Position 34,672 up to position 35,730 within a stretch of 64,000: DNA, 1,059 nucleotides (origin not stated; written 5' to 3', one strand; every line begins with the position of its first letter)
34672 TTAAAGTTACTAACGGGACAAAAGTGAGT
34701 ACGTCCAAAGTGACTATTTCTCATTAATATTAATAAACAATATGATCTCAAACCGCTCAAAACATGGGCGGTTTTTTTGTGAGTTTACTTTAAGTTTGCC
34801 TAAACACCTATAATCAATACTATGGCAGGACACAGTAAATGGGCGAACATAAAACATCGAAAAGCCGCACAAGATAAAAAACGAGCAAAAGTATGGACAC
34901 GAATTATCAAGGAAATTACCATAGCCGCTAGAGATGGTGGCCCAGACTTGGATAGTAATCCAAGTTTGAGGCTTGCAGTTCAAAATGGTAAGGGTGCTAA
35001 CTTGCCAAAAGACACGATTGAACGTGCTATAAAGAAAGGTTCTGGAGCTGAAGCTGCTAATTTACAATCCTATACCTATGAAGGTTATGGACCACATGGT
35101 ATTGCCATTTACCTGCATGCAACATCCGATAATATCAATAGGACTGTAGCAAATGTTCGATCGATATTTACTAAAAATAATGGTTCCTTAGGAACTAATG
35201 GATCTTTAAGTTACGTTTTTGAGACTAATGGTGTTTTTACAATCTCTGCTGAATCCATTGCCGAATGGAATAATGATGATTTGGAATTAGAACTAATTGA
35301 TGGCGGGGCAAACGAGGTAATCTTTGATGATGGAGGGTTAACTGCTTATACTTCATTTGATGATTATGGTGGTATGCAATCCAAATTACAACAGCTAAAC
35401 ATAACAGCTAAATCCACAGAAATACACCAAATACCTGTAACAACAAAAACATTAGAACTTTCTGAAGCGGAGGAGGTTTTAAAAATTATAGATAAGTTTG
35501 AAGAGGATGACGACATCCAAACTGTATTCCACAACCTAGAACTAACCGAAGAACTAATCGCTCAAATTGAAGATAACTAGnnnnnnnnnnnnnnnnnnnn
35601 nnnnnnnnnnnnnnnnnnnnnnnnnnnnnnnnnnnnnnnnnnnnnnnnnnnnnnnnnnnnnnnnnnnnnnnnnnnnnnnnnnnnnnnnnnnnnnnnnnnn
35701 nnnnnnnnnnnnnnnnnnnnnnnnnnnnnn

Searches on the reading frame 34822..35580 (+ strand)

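Call 55: search_protein_families(library=pfam, proteins=[window:34822-35580:+], max_evalue=0.001)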
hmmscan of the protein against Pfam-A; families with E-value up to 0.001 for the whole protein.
window:34822-35580:+ (252 aa): 2 families
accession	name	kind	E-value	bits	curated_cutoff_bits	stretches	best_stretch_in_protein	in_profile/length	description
PF01709.26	Transcrip_reg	-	6.2e-44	150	27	1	82-239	2-160/160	TACO1/YebC second and third domain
PF20772.2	TACO1_YebC_N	-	1.6e-32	112.2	36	1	5-75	1-72/73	TACO1/YebC protein N-terminal domain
